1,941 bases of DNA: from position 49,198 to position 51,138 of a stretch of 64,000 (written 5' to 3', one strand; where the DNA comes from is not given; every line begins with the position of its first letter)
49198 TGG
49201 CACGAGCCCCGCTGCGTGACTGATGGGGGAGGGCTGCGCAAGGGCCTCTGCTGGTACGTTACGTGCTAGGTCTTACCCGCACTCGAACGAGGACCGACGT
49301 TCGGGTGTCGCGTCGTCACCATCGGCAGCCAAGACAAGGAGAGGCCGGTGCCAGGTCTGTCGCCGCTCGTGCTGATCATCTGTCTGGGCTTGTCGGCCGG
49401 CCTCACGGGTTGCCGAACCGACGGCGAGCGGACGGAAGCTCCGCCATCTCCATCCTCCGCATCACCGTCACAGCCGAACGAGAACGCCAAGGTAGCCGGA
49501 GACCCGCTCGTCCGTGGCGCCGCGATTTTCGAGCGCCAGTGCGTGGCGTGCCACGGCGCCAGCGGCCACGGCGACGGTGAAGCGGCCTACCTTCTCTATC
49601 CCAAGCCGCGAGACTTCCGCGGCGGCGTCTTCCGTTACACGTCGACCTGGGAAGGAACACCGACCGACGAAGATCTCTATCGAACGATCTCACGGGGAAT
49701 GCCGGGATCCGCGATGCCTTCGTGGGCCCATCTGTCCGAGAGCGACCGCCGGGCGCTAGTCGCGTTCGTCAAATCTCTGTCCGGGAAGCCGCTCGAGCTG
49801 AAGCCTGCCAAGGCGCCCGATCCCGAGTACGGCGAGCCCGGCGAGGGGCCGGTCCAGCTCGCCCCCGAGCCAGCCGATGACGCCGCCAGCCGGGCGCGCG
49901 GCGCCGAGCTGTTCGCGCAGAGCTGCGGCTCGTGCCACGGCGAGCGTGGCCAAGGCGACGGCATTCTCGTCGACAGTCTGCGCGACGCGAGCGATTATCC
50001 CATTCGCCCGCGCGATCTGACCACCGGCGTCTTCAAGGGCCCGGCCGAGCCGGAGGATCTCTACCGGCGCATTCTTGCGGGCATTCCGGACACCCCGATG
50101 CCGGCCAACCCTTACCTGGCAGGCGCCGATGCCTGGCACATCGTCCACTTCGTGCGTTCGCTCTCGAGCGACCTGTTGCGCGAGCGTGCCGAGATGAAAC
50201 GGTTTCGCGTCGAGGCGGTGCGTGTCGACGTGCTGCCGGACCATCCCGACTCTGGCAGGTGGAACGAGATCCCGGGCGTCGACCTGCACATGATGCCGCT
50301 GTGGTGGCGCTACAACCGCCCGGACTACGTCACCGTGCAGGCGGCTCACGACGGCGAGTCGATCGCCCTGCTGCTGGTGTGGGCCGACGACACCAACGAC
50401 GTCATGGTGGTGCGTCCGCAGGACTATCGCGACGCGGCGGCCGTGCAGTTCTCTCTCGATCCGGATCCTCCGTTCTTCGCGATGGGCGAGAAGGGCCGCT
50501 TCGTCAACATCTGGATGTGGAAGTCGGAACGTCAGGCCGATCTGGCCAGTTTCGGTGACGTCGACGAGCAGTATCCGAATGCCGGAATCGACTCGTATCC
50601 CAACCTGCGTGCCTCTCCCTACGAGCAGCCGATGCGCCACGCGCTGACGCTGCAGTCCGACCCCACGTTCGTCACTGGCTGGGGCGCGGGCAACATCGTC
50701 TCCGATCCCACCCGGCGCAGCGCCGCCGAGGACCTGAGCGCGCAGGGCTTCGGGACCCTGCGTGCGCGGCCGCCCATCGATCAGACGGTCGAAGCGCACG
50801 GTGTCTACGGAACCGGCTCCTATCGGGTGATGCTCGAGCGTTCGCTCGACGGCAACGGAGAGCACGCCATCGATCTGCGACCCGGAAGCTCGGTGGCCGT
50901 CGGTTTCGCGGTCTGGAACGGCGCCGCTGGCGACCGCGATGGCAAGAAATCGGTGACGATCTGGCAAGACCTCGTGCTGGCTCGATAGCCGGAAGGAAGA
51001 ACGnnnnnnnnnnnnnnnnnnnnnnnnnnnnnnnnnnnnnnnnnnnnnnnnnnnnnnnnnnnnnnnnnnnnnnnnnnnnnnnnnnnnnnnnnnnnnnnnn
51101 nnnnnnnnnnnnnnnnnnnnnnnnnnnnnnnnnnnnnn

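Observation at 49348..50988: Gamma subunit is a lipoprotein fusing a diheme cytochrome c to an EB_dh-type heme-b domain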

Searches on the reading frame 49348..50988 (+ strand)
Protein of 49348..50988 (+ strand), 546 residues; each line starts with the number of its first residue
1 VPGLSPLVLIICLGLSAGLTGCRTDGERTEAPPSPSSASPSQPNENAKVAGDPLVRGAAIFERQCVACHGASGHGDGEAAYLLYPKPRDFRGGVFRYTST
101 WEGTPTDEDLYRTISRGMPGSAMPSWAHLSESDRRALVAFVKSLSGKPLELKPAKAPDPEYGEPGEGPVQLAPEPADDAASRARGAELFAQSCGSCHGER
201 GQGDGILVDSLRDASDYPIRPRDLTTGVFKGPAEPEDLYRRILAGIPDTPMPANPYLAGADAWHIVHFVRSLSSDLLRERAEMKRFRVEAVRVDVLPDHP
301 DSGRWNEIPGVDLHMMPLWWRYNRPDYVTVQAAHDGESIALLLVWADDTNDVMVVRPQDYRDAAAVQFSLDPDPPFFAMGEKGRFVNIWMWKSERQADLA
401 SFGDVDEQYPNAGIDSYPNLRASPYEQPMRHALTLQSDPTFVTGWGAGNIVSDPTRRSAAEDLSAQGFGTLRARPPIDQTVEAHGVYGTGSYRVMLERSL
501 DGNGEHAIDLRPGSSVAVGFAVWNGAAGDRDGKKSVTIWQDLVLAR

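Call 3: search_protein_families(library=pfam, proteins=[window:49348-50988:+], max_evalue=0.01)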
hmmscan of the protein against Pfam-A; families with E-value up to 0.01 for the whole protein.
window:49348-50988:+ (546 aa): 4 families
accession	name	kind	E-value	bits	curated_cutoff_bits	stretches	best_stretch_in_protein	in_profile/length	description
PF09459.16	EB_dh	-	4.4e-27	96.1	33.3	1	326-535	30-236/236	Ethylbenzene dehydrogenase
PF00034.26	Cytochrom_C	-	2.4e-22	80.5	21.3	2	55-145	2-90/90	Cytochrome c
PF13442.11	Cytochrome_CBB3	-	5.5e-21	75.1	27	2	56-141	5-68/68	Cytochrome C oxidase, cbb3-type, subunit III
PF07635.16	PSCyt1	-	0.00063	20.8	22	0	65-124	1-56/59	Planctomycete cytochrome C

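Call 6: search_solved_structures(query=window:49348-50988:+, max_evalue=0.1, show_alignments=3)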
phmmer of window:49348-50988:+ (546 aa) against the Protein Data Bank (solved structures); distinct sequences matched with E-value up to 0.1: 34.
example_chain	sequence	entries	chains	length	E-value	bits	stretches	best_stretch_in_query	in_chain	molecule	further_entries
6h5l_B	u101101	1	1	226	1.6e-38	136.1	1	56-273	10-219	Conserved hypothetical cytochrome protein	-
7b04_C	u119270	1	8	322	9.6e-29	103.8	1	329-545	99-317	Nitrite oxidoreductase subunit C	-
2ivf_C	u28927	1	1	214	2.6e-11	46.3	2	329-395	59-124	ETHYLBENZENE DEHYDROGENASE GAMMA-SUBUNIT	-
9g83_v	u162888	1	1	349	2.3e-06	30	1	177-206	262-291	Cbb3-type cytochrome c oxidase subunit CcoP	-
3mk7_C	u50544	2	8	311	8.8e-05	24.7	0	54-151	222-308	Cytochrome c oxidase, cbb3-type, subunit P | Cbb3-type cytochrome c oxidase subunit CcoP1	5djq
6lod_E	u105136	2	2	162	0.00013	24.2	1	48-148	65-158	Cytochrome c domain-containing protein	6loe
6hwh_M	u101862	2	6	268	0.0008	21.6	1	55-234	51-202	Cytochrome bc1 complex cytochrome c subunit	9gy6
8ovc_O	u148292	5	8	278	0.00091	21.4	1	55-234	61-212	Cytochrome bc1 complex cytochrome c subunit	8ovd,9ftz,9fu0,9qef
8smr_G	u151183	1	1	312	0.0012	20.9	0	54-145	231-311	Cbb3-type cytochrome c oxidase subunit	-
6adq_C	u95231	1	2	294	0.0012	20.9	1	55-234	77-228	Cytochrome bc1 complex cytochrome c subunit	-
7rh5_O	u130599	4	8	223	0.0017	20.4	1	56-234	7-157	Cytochrome bc1 complex cytochrome c subunit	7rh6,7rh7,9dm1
8hcr_C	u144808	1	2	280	0.0018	20.4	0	183-234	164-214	Cytochrome bc1 complex cytochrome c subunit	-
7e1v_O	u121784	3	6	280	0.0018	20.4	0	183-234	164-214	Cytochrome bc1 complex cytochrome c subunit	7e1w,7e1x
7q21_C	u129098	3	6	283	0.0044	19.1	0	179-207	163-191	Cytochrome bc1 complex cytochrome c subunit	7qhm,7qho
9wcx_U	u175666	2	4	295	0.0045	19.1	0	181-234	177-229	Cytochrome bc1 complex cytochrome c subunit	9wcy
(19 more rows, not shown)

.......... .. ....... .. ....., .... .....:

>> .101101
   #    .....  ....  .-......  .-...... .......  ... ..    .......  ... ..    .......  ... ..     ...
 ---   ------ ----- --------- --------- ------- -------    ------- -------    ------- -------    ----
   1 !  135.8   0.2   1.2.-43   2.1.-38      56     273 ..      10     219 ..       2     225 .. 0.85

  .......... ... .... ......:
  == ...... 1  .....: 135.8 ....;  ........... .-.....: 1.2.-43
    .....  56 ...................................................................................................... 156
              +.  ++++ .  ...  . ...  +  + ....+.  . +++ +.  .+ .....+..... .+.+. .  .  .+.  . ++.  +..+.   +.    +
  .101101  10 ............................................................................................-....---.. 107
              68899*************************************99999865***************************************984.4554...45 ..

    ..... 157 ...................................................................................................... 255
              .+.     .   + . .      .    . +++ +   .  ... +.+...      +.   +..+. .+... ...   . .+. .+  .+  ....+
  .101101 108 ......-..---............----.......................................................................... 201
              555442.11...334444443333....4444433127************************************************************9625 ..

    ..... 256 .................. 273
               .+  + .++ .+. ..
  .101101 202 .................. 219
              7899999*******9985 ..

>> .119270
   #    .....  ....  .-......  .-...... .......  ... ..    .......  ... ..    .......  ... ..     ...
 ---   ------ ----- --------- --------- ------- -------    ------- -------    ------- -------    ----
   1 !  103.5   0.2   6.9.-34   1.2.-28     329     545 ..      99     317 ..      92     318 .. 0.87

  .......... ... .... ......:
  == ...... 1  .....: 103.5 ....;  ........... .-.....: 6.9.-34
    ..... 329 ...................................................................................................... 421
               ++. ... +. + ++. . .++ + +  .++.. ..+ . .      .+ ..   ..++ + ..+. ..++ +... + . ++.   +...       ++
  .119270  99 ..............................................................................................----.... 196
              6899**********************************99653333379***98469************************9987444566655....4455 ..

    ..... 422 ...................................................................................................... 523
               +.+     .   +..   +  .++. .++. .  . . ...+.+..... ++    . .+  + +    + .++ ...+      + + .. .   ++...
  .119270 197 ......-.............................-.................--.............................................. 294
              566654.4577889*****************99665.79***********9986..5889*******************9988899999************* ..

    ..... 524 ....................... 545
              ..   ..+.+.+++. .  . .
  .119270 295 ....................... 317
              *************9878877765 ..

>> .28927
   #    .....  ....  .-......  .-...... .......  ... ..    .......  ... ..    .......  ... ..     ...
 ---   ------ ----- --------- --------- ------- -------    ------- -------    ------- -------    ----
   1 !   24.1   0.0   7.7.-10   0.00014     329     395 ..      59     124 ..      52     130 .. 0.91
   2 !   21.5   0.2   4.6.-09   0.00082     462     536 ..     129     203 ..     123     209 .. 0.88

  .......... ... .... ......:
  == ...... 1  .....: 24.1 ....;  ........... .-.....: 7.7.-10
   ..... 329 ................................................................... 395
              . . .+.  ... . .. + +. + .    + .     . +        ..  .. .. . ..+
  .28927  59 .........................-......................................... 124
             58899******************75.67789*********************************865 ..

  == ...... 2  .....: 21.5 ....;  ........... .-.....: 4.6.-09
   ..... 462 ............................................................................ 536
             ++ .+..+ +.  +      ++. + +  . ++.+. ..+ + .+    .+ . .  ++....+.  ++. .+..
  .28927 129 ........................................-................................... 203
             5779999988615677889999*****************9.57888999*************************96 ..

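Call 7: search_protein_families(library=ncbifam, proteins=[window:49348-50988:+], max_evalue=0.001)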
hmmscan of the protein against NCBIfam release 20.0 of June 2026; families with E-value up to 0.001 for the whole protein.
window:49348-50988:+ (546 aa): 11 families
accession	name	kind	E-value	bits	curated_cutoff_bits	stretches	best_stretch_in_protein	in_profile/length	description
TIGR03477.1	DMSO_red_II_gam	subfamily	2.6e-35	121.6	169.85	2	289-396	4-118/206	DMSO reductase family type II enzyme, heme b subunit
NF042980.1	EthbenzDh_ebdC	equivalog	1.2e-16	60.8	400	2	329-398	59-127/214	ethylbenzene dehydrogenase subunit gamma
TIGR00782.1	ccoP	equivalog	7e-16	58.4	179.95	2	55-147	204-284/285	cytochrome-c oxidase, cbb3-type subunit III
NF011054.0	PRK14486.1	equivalog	2.2e-14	53.7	447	2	53-145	214-291/294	putative bifunctional cbb3-type cytochrome c oxidase subunit II/cytochrome c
NF050122.1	bc1_QcrC_actin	exception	6.3e-09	35.5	200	0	174-204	127-158/253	cytochrome bc1 complex diheme cytochrome c subunit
NF033864.1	cytochrome579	equivalog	1.2e-06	28.4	280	0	50-96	45-93/179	cytochrome 579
NF045774.1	cytochro_C551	exception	1.7e-06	27.9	118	0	8-75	5-60/110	cytochrome c551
TIGR03872.1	cytochrome_MoxG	equivalog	9.9e-06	25.7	147.8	0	181-213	43-73/133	cytochrome c(L), periplasmic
NF040606.1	CytoC_perox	subfamily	5.4e-05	22.6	150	0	176-200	292-316/524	di-heme-cytochrome C peroxidase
NF045773.1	cytochro_C550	exception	5.6e-05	23.1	125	0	179-204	46-71/118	cytochrome c550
NF045930.1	Cytc6PetJCyano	equivalog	9.5e-05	22.3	135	0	178-198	24-44/110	cytochrome c6 PetJ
